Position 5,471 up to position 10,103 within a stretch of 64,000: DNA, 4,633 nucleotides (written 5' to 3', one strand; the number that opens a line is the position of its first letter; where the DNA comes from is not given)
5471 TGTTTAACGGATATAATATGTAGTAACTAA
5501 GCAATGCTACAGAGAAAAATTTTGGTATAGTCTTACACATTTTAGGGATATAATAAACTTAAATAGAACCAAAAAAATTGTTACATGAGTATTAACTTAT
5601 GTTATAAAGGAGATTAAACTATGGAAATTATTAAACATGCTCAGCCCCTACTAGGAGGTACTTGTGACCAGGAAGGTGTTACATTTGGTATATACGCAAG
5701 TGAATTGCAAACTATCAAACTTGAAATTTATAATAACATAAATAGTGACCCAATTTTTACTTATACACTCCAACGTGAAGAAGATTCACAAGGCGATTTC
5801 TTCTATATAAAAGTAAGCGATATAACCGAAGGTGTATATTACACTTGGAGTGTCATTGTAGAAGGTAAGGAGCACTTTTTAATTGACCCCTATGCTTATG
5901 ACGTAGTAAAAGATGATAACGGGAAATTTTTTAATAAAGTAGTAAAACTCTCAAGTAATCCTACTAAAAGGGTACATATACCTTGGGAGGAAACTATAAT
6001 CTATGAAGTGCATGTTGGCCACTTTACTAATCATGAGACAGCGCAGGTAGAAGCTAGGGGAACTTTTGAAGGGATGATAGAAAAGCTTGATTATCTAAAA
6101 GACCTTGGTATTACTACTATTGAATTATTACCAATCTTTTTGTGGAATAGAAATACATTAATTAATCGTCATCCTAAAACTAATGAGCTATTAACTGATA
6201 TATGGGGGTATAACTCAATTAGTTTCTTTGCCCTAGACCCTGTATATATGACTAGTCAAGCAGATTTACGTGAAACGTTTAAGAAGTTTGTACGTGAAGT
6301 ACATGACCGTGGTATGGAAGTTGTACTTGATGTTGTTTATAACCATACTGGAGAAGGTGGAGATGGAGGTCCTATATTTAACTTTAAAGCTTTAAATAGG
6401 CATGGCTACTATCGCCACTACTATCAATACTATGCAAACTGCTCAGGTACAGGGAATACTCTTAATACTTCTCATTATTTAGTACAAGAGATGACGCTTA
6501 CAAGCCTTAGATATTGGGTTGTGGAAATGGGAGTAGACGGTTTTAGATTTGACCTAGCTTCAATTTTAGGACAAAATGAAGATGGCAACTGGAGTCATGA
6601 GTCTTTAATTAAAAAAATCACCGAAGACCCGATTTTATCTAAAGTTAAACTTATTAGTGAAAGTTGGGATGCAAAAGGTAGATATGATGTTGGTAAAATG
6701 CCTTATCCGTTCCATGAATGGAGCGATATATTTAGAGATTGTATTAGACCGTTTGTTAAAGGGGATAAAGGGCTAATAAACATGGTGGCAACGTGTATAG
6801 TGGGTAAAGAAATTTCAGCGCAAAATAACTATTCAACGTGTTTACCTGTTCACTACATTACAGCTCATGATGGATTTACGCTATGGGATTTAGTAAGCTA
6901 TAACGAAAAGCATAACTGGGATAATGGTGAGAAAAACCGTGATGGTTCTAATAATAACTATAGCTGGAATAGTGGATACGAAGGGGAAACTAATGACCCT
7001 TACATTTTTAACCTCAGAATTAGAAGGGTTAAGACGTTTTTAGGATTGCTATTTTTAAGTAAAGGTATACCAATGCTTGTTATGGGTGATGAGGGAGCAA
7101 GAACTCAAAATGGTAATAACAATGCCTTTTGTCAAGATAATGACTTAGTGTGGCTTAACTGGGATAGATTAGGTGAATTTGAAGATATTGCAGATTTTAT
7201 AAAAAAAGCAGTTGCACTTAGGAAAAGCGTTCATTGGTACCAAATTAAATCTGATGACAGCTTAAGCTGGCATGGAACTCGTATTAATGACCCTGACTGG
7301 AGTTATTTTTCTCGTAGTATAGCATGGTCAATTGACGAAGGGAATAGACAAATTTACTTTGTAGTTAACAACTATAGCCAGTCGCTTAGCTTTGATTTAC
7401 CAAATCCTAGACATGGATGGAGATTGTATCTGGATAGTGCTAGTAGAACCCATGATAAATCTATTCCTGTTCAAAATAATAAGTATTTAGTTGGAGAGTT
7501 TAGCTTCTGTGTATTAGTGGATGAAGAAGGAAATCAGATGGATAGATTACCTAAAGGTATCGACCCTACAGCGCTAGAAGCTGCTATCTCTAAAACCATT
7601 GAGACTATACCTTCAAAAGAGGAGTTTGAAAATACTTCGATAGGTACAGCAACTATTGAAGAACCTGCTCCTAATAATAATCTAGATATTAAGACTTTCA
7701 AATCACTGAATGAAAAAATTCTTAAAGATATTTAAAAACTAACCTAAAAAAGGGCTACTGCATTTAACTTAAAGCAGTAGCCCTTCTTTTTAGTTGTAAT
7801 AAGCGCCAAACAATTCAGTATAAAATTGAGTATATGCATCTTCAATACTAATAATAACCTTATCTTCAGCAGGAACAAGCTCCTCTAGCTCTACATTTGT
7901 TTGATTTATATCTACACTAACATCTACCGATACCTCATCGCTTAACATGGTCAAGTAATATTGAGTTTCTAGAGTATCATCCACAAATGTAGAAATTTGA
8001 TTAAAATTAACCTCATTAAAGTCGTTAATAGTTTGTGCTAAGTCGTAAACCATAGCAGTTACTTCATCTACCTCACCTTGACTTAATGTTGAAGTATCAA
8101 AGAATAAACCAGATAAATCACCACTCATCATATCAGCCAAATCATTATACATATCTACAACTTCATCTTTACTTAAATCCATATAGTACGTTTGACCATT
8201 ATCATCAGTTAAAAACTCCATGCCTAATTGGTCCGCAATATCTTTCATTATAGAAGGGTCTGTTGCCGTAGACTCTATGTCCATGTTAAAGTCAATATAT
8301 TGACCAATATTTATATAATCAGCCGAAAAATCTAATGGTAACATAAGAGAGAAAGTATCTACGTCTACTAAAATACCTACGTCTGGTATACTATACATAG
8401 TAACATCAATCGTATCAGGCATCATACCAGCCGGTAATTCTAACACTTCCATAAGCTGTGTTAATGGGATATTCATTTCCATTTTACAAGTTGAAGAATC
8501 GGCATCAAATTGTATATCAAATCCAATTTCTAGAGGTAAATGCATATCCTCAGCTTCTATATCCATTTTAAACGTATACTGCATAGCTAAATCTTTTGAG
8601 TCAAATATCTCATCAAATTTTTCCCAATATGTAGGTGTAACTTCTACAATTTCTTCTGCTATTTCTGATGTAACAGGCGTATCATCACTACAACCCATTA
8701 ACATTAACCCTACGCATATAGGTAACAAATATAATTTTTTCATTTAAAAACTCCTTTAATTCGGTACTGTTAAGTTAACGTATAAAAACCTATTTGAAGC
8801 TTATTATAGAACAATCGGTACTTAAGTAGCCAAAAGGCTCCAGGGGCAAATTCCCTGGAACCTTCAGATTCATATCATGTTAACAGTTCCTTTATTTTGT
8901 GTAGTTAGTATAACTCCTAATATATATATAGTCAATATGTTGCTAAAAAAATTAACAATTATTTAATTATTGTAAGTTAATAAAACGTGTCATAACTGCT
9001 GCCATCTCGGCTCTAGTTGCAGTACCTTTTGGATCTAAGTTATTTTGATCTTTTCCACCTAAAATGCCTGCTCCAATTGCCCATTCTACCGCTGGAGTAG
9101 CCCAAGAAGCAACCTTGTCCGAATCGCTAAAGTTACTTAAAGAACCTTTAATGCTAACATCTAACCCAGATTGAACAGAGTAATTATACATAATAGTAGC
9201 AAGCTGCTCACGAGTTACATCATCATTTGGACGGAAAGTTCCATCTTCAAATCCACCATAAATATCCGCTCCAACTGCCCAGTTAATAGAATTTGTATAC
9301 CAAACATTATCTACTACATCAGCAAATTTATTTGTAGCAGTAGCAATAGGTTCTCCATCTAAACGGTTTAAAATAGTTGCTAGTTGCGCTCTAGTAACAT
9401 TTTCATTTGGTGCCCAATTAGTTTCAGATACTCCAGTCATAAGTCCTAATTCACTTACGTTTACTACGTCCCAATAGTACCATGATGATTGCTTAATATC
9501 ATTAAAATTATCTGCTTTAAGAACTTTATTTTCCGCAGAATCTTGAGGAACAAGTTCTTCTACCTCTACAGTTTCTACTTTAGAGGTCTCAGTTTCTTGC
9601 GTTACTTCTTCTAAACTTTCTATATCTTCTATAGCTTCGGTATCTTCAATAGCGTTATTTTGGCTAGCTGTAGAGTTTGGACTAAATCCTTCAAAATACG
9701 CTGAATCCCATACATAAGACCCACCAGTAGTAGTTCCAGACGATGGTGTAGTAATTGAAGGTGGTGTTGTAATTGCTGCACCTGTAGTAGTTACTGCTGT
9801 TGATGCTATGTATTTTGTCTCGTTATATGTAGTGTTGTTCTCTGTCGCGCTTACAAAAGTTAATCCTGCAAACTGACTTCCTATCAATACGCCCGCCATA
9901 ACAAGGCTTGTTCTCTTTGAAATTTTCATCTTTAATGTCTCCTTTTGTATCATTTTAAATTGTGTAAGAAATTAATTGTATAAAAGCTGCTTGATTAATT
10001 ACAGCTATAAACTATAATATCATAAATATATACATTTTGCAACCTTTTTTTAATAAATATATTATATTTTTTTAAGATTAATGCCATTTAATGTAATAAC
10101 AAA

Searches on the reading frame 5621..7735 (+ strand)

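Call 5: search_protein_families(library=ncbifam, proteins=[window:5621-7735:+], max_evalue=0.00001)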
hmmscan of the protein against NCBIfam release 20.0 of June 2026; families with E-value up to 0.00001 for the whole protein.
window:5621-7735:+ (704 aa): 28 families (the best 25 are shown)
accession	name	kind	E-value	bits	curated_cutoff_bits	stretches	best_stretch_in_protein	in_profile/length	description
TIGR02100.1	glgX_debranch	equivalog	8.1e-156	519.9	640.9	1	113-632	144-686/688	glycogen debranching protein GlgX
NF002983.0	PRK03705.1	equivalog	8.1e-114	381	901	1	117-609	143-636/658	glycogen debranching protein GlgX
NF011082.0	PRK14510.1-1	equivalog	2.6e-108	363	2511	1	116-537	147-566/1410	bifunctional glycogen debranching protein GlgX/4-alpha-glucanotransferase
TIGR02104.1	pulA_typeI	equivalog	5.2e-59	199.8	504.5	2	10-435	11-456/605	type I pullulanase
TIGR02402.1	trehalose_TreZ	equivalog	6.6e-38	130.3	538.8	1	21-382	2-319/545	malto-oligosyltrehalose trehalohydrolase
TIGR02102.1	pullulan_Gpos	equivalog_domain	2.4e-33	115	1042.25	1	12-312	320-643/1113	pullulanase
TIGR02103.1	pullul_strch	subfamily_domain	6.5e-23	80.7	697.6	2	195-351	380-532/900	pullulanase-type alpha-1,6-glucosidase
NF041090.1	Cyc-maltodext_AglB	equivalog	3.2e-20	72.4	540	1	145-366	60-256/470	cyclomaltodextrinase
NF008967.0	PRK12313.1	equivalog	5.6e-18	64.6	577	1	16-316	36-315/633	1,4-alpha-glucan branching protein GlgB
NF003811.1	PRK05402.1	equivalog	3e-16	59.1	741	1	16-325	27-319/619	1,4-alpha-glucan branching protein GlgB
NF041321.1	Alpha-amyl_MalA_Halo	equivalog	3.8e-15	55.3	875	1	123-314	258-428/666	alpha-amylase MalA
TIGR02403.1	trehalose_treC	equivalog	5.8e-15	55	799.05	1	122-271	2-124/544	alpha,alpha-phosphotrehalase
TIGR02456.1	treS_nterm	equivalog_domain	1.6e-14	53.3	678.35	1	123-267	4-122/539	maltose alpha-D-glucosyltransferase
TIGR01515.1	branching_enzym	equivalog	3.3e-14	52.4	463.95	1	18-327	28-310/607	1,4-alpha-glucan branching enzyme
NF008183.0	PRK10933.1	subfamily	2.1e-13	49.8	535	1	121-271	7-130/551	alpha,alpha-phosphotrehalase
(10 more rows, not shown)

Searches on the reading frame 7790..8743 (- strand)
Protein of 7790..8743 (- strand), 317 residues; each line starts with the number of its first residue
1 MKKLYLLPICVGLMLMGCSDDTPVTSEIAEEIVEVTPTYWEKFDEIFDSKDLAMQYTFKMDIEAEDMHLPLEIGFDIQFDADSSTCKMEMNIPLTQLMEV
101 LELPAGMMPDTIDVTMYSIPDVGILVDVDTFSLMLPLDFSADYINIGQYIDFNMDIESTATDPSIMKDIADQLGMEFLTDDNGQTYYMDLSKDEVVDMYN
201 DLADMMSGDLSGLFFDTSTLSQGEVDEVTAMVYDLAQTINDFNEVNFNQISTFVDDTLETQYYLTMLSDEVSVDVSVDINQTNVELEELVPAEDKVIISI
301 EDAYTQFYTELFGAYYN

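Call 5: search_protein_families(library=ncbifam, proteins=[window:7790-8743:-], max_evalue=0.00001)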
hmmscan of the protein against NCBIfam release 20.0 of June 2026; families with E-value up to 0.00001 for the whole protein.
window:7790-8743:- (317 aa): 0 families

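Call 43: search_protein_families(library=pfam, proteins=[window:7790-8743:-], max_evalue=0.1)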
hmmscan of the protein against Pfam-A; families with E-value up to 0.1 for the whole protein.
window:7790-8743:- (317 aa): 1 family
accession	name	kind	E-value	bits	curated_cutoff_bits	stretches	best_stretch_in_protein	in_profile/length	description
PF16583.11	ZirS_C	-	0.085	12.9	26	0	201-250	40-87/145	Zinc-regulated secreted antivirulence protein C-terminal domain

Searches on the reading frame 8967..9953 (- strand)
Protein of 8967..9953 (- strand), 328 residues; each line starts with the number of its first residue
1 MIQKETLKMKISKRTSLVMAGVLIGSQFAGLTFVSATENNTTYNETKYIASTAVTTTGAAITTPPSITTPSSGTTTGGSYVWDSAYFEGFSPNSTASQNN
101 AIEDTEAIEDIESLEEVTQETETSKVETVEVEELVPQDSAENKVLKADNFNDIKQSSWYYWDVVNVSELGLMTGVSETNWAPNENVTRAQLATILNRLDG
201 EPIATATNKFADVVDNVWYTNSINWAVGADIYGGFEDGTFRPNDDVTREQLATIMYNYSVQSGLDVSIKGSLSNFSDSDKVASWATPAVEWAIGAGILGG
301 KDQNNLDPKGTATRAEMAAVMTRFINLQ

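Call 5: search_protein_families(library=ncbifam, proteins=[window:8967-9953:-], max_evalue=0.00001)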
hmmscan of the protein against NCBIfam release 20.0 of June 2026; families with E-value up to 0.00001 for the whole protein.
window:8967-9953:- (328 aa): 1 family
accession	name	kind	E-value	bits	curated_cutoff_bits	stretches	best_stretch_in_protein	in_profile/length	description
NF033190.2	inl_like_NEAT_1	exception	1.7e-17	63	1275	2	206-327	578-693/754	NEAT domain-containing leucine-rich repeat protein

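Call 43: search_protein_families(library=pfam, proteins=[window:8967-9953:-], max_evalue=0.1)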
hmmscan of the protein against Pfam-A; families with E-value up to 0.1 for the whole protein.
window:8967-9953:- (328 aa): 1 family
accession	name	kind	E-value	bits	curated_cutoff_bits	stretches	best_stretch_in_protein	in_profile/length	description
PF00395.25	SLH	-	8e-34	115.8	20.8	3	274-318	1-44/44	S-layer homology domain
